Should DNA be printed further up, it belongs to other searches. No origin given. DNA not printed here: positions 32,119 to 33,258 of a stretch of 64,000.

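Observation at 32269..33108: ParB/Srx-fold protein translationally coupled to pilB at the head of the type IV pilus operon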

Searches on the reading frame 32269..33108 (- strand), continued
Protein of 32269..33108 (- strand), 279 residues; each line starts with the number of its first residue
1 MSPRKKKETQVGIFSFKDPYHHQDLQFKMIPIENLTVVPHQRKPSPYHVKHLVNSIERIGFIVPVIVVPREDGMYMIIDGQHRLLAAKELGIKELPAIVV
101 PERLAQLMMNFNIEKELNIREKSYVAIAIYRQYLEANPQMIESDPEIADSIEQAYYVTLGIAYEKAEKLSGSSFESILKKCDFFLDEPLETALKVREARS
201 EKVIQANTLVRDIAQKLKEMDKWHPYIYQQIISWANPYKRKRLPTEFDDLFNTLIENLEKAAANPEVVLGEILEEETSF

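Call 29: fold_search(model_id=the predicted structure, library=pdb)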
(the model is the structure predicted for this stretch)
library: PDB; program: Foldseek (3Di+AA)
matches with E <= 10: 332; with E <= 0.001: 33
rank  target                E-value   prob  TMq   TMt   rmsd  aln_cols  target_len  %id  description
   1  7bm8_A                5.8e-07  1.00  0.28  0.42  13.8       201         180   22  Crystal structure of the C-terminally truncated chromosome-partitioning protein ParB from Caulobacter crescentus compl (released 2021-04-28)
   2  7bnk_A                6.1e-07  1.00  0.27  0.38  13.9       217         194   16  Crystal structure of ParB from Myxococcus xanthus bound to CDP and Monothiophosphate (released 2021-09-08)
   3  7bnr_A                8.0e-07  1.00  0.28  0.39  13.8       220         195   16  Crystal structure of a ParB Q52A mutant from Myxococcus xanthus bound to CTPyS (released 2021-09-08)
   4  7ol9_B                9.4e-07  1.00  0.29  0.39  15.1       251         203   16  Crystal structure of C-terminally truncated Bacillus subtilis nucleoid occlusion protein (Noc) complexed to the Noc-bi (released 2022-03-09)
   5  8qa9_A                1.3e-06  1.00  0.41  0.51   8.8       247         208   16  Crystal structure of the RK2 plasmid encoded co-complex of the C-terminally truncated transcriptional repressor protei (released 2024-02-21)
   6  7nfu_A                1.4e-06  1.00  0.40  0.48   9.0       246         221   16  Crystal structure of C-terminally truncated Geobacillus thermoleovorans nucleoid occlusion protein Noc (released 2021-02-17)
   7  7bnk_B                1.8e-06  1.00  0.27  0.38  14.9       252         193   16  Crystal structure of ParB from Myxococcus xanthus bound to CDP and Monothiophosphate (released 2021-09-08)
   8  7nfu_B                2.0e-06  1.00  0.41  0.51   9.1       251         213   16  Crystal structure of C-terminally truncated Geobacillus thermoleovorans nucleoid occlusion protein Noc (released 2021-02-17)
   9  7bnr_B                3.4e-06  1.00  0.27  0.37  13.8       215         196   16  Crystal structure of a ParB Q52A mutant from Myxococcus xanthus bound to CTPyS (released 2021-09-08)
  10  7o0n_A                3.6e-06  1.00  0.27  0.38  15.0       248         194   16  Crystal structure of a ParB E93A mutant from Myxococcus xanthus bound to CDP and monothiophosphate (released 2021-09-15)
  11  8qa9_B                5.2e-06  1.00  0.40  0.51   8.6       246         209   15  Crystal structure of the RK2 plasmid encoded co-complex of the C-terminally truncated transcriptional repressor protei (released 2024-02-21)
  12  7ol9_A                5.2e-06  1.00  0.25  0.34  15.0       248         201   16  Crystal structure of C-terminally truncated Bacillus subtilis nucleoid occlusion protein (Noc) complexed to the Noc-bi (released 2022-03-09)
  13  7ng0                  6.9e-06  1.00  0.29  0.39  15.4       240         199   15  Crystal structure of N- and C-terminally truncated Geobacillus thermoleovorans nucleoid occlusion protein Noc (released 2021-02-17)
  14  6sdk_B                6.9e-06  1.00  0.29  0.39  15.3       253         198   17  Crystal structure of bacterial ParB dimer bound to CDP (released 2019-10-23)
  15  6sdk_A                7.2e-06  1.00  0.29  0.40  13.9       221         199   16  Crystal structure of bacterial ParB dimer bound to CDP (released 2019-10-23)
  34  1vz0_A                1.0e-03  1.00  0.33  0.45   8.3       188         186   20  Chromosome segregation protein Spo0J from Thermus thermophilus (released 2004-07-19)
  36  1vz0_F                1.1e-03  1.00  0.34  0.46   8.3       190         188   20  Chromosome segregation protein Spo0J from Thermus thermophilus (released 2004-07-19)
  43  1vz0_B                1.8e-03  1.00  0.33  0.44   8.1       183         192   20  Chromosome segregation protein Spo0J from Thermus thermophilus (released 2004-07-19)
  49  1vz0_E                3.3e-03  1.00  0.32  0.43  11.7       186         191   20  Chromosome segregation protein Spo0J from Thermus thermophilus (released 2004-07-19)
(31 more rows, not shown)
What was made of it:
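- On SerK / SbnI free serine kinases: N-domain rmsd to SbnI and SerK is 1.3-1.5 A (call 29).
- Closest known: Canonical ParB / Spo0J / Noc / KorB CTP-dependent DNA clamps. Same: Foldseek's top full-length hits are of this class (call 29).
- The N-domain superposes on SbnI and SerK at 1.3-1.5 A, and the motif is of the G-x-H-R type (call 29).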

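Call 32: find_related_loci(query=A1, collection=metagenome_contigs, flank=6000)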
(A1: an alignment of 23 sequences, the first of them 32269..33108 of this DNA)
Query A1 (279 aa) in metagenome_contigs; peptide patterns used: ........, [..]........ (x = any residue, [..] = any of these).
235 stretches matched a pattern; 117 encode a relative of the query (tblastn E <= 1e-3); the best 80 are kept; 80 distinct loci.
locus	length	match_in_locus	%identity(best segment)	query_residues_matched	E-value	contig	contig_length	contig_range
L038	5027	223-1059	96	1-279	0e+0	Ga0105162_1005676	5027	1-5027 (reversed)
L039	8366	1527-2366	85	1-279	9e-160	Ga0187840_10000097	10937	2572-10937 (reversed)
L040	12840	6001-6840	85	1-279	1e-159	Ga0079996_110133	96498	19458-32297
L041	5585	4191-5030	85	1-279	2e-161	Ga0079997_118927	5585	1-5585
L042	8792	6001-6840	84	1-279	2e-158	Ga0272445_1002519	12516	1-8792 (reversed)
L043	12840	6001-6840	84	1-279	8e-158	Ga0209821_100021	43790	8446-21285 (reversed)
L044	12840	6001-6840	81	1-279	2e-155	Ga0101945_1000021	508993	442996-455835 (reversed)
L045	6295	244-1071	80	3-277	1e-151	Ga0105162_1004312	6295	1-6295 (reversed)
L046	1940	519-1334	77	5-276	8e-155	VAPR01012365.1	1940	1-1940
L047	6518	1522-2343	74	1-276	9e-138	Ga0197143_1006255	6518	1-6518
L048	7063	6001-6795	74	4-269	2e-136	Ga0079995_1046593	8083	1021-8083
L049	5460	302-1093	75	16-279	1e-136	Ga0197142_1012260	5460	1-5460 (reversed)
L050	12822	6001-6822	72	1-276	2e-135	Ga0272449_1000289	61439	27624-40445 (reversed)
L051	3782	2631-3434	75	14-279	7e-139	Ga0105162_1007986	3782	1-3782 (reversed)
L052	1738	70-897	71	3-279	1e-144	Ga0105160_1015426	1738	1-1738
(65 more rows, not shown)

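Call 33: find_related_loci(query=A1, collection=viral_contigs, flank=6000)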
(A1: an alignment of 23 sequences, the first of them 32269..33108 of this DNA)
Query A1 (279 aa) in viral_contigs; peptide patterns used: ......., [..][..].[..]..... (x = any residue, [..] = any of these).
538 stretches matched a pattern; 131 encode a relative of the query (tblastn E <= 1e-3); the best 80 are kept; 80 distinct loci.
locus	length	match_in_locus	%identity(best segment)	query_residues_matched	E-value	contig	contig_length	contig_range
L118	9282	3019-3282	36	42-130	9e-11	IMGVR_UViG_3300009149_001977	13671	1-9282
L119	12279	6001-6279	30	22-120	2e-9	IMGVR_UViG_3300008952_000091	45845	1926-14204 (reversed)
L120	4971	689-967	35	23-120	2e-9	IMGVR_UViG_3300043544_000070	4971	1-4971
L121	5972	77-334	37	30-120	2e-9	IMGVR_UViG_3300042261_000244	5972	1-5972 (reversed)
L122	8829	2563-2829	36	39-130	3e-9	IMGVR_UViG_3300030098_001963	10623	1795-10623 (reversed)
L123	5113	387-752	31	51-154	4e-9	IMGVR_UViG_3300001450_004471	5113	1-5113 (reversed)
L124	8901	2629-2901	36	25-120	4e-9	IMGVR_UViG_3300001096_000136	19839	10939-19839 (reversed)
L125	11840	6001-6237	38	51-130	4e-9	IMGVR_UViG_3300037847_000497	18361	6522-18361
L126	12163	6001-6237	38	51-130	4e-9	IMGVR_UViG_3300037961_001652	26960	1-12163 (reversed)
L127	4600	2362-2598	38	51-130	7e-9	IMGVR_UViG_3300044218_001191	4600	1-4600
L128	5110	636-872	38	51-130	7e-9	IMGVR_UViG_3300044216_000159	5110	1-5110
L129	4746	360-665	32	42-144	5e-9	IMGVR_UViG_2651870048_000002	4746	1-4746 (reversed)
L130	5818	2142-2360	38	39-120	9e-9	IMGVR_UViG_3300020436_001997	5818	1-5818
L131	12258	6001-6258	38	30-120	8e-9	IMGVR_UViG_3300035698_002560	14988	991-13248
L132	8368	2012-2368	32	51-151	1e-8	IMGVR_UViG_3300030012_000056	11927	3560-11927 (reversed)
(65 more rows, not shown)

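Call 39: search_protein_families(library=pfam, proteins=[P0224, P0232, P0204, P0188, P0123, P0157, P0189, P0221, P0133, P0150], max_evalue=0.01)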
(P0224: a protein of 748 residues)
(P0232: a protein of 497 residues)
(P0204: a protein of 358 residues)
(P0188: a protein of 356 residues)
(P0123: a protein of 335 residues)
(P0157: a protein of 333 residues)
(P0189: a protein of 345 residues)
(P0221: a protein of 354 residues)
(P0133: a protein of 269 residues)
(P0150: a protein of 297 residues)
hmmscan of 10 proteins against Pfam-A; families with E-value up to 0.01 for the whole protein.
P0224 (748 aa): 0 families

P0232 (497 aa): 1 family
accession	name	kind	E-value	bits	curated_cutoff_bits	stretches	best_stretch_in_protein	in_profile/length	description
PF19289.4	PmbA_TldD_3rd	-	9.4e-29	100.6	22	1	2-92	85-176/220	PmbA/TldA metallopeptidase C-terminal domain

P0204 (358 aa): 0 families

P0188 (356 aa): 0 families

P0123 (335 aa): 2 families
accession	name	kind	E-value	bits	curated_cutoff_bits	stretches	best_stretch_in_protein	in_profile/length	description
PF02195.25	ParB_N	-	8.9e-08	32.5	26.3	1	93-162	5-77/95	ParB N-terminal domain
PF03235.19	GmrSD_N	-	6.4e-05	23.6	33.2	1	103-219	16-128/199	GmrSD restriction endonuclease, N-terminal domain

P0157 (333 aa): 0 families

P0189 (345 aa): 1 family
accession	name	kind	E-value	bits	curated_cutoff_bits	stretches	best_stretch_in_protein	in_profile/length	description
PF02195.25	ParB_N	-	0.00033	21.1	26.3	1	86-170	4-89/95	ParB N-terminal domain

P0221 (354 aa): 0 families

P0133 (269 aa): 4 families
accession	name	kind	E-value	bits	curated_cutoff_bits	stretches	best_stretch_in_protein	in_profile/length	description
PF02195.25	ParB_N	-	1.7e-08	34.8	26.3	1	27-101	6-81/95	ParB N-terminal domain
PF03235.19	GmrSD_N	-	5.8e-05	23.7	33.2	1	32-231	12-131/199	GmrSD restriction endonuclease, N-terminal domain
PF18601.6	EZH2_N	-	0.0012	19.5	32.9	1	91-135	31-77/79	EZH2 N-terminal domain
PF20188.4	DUF6551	-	0.0058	16.6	26.8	0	37-87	6-53/242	Family of unknown function (DUF6551)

P0150 (297 aa): 1 family
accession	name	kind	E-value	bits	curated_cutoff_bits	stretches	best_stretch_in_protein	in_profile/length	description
PF02195.25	ParB_N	-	0.00026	21.4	26.3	1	39-114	4-80/95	ParB N-terminal domain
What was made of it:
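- Tried and rejected: The PmbA_TldD hit in P0232 looks like a gene-call fusion (call 39).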

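Call 40: find_encoding_contigs(protein=P0273, flank=8000, max_places=3)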
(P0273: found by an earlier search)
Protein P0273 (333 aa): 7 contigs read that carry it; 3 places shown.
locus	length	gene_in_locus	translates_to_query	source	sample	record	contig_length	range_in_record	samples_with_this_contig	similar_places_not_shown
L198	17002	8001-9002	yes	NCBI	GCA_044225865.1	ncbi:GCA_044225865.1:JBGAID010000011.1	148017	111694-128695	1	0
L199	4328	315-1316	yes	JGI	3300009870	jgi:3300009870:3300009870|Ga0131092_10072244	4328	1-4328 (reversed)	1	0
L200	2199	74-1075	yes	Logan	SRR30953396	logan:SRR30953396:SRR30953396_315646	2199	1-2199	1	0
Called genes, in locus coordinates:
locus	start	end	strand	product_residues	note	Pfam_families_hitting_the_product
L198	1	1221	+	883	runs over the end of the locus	PF03544:TonB_C, PF17210:SdrD_B (faint), PF13620:CarboxypepD_reg, PF07715:Plug (weak), PF00593:TonB_dep_Rec_b-barrel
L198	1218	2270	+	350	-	-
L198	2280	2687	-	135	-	PF00072:Response_reg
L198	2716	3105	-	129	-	PF00072:Response_reg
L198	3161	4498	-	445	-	PF21751:DACNV, PF02457:DAC (faint)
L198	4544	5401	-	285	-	PF00027:cNMP_binding, PF06210:DUF1003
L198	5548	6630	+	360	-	PF00248:Aldo_ket_red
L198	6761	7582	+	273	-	-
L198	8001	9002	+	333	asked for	-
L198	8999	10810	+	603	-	PF00270:DEAD, PF00271:Helicase_C, PF03880:DbpA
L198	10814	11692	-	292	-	PF00150:Cellulase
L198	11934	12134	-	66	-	-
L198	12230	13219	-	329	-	PF00027:cNMP_binding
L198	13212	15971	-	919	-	PF07690:MFS_1, PF13646:HEAT_2 (weak)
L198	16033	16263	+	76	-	-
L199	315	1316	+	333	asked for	-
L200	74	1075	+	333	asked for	-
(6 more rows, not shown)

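Call 41: find_encoding_contigs(protein=P0150, flank=6000, max_places=2)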
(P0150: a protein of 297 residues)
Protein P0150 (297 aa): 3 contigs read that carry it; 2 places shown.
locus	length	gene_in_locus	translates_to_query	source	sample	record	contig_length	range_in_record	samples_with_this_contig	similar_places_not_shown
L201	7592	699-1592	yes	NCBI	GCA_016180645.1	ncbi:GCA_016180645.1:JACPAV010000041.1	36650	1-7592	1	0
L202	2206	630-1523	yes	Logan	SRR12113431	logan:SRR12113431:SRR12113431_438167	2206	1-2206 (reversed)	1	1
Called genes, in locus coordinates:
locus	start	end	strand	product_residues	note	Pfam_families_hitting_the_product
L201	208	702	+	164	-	PF01242:PTPS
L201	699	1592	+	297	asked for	PF02195:ParB_N (weak)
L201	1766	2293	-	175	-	-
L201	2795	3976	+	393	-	PF00158:Sigma54_activat, PF14532:Sigma54_activ_2 (faint), PF07728:AAA_5 (faint)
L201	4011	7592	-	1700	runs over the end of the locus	PF25390:WD40_RLD, PF00415:RCC1, PF13540:RCC1_2, PF00415:RCC1, PF25390:WD40_RLD, PF00415:RCC1, PF13540:RCC1_2, PF00415:RCC1, +13 more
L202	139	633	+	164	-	PF01242:PTPS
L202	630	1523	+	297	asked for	PF02195:ParB_N (weak)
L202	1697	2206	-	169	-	?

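Call 42: find_encoding_contigs(protein=P0272, flank=6000, max_places=2)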
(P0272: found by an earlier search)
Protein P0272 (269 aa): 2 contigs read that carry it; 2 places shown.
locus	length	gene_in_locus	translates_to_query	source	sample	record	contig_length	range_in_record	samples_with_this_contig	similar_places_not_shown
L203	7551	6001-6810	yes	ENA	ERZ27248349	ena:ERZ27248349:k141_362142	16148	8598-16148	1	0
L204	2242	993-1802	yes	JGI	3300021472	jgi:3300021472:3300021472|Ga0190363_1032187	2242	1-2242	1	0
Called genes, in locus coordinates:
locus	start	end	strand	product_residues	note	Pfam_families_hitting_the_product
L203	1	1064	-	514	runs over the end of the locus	PF00501:AMP-binding, PF13193:AMP-binding_C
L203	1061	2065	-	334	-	PF03279:Lip_A_acyltrans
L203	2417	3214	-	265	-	PF00753:Lactamase_B, PF23023:Anti-Pycsar_Apyc1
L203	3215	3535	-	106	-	-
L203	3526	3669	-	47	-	-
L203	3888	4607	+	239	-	-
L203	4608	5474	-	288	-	-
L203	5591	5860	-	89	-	PF00216:Bac_DNA_binding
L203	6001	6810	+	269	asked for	PF02195:ParB_N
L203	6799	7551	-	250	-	?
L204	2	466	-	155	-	?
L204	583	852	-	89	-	PF00216:Bac_DNA_binding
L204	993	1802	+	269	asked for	PF02195:ParB_N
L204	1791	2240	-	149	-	?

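Call 43: find_encoding_contigs(protein=P0224, flank=6000, max_places=2)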
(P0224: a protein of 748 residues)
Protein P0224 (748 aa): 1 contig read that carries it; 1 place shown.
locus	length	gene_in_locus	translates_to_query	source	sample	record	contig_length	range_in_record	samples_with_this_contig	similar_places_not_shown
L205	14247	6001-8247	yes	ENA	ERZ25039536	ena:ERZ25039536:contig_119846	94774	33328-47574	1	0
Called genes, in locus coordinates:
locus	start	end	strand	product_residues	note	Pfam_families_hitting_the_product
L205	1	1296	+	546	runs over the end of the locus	PF01055:Glyco_hydro_31_2nd, PF21365:Glyco_hydro_31_3rd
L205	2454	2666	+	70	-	-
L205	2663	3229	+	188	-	-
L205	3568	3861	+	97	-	PF03352:Adenine_glyco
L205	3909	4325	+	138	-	PF07366:SnoaL, PF12680:SnoaL_2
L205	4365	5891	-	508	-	-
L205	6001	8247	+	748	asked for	-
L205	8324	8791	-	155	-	PF02311:AraC_binding, PF07883:Cupin_2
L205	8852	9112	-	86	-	-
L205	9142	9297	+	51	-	-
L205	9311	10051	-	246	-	PF00497:SBP_bac_3 (weak), PF10613:Lig_chan-Glu_bd (faint)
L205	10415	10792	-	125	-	PF02656:DUF202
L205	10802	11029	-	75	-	PF07784:DUF1622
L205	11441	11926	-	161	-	PF03781:FGE-sulfatase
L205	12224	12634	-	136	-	-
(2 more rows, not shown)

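Call 50: search_solved_structures(query=A1, max_evalue=0.01, show_alignments=5)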
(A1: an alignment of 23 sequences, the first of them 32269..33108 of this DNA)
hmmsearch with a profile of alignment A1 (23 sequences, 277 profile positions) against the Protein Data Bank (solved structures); distinct sequences matched with E-value up to 0.01: 15.
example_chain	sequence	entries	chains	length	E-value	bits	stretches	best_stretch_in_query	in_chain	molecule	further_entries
5uje_A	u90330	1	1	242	3.6e-06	29.8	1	25-98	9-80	SbnI protein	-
6ky4_A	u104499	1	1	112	2.2e-05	27.3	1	38-94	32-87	Sulfiredoxin, chloroplastic/mitochondrial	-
7bnk_A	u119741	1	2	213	4.1e-05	26.4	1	47-99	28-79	ParB family protein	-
7bnr_A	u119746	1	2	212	5.9e-05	25.8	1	47-99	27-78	ParB family protein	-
7o0n_A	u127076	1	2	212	6e-05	25.8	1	47-99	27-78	ParB family protein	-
7ol9_A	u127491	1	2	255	6.4e-05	25.7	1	43-99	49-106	Nucleoid occlusion protein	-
6nr6_A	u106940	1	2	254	7.9e-05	25.4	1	27-100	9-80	Bifunctional transcriptional regulator/O-phospho-L-serine synthase SbnI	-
5ujd_A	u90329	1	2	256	7.9e-05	25.4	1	26-100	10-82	Siderophore biosynthesis protein SbnI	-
7nfu_A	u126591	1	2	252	0.00023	23.9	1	45-99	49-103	Nucleoid occlusion protein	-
7ng0_A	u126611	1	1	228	0.0005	22.8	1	47-99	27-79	Nucleoid occlusion protein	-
4umk_A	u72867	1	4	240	0.00053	22.7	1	44-118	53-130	PROBABLE CHROMOSOME-PARTITIONING PROTEIN PARB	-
6t1f_A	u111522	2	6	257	0.0012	21.5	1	47-122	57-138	Chromosome-partitioning protein ParB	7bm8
1vz0_A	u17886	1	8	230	0.0047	19.6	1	45-98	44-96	Chromosome-partitioning protein Spo0J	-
6sdk_A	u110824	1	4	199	0.0049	19.5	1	48-99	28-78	Stage 0 sporulation protein J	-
5x0j_A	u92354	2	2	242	0.0083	18.8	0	44-99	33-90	Free serine kinase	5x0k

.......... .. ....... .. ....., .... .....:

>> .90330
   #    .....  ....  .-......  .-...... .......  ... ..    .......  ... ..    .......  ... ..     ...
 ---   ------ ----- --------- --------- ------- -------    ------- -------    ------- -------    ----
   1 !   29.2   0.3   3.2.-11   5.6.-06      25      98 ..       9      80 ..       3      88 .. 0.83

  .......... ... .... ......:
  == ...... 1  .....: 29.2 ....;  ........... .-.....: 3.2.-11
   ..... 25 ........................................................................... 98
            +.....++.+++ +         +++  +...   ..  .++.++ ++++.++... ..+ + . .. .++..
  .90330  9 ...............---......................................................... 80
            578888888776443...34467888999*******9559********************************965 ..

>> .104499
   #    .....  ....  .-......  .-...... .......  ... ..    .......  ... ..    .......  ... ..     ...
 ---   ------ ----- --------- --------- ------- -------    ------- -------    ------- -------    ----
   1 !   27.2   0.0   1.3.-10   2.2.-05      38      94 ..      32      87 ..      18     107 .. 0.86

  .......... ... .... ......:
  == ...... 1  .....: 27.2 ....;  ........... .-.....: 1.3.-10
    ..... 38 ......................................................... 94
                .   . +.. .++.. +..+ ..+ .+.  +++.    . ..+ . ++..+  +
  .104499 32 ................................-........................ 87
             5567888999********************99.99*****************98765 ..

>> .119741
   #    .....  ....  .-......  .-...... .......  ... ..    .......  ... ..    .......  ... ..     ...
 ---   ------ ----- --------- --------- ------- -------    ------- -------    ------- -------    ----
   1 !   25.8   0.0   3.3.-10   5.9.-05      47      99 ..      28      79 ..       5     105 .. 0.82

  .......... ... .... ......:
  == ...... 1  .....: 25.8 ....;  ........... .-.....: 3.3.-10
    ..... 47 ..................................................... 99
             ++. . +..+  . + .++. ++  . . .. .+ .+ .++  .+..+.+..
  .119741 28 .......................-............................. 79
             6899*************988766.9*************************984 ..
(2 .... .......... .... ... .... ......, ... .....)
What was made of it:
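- On Canonical partition ParB (ParABS): The profile-PDB alignment ends at or before residue 122 (call 50).
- Homology to solved ParBs ends at about residue 120 (call 50).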
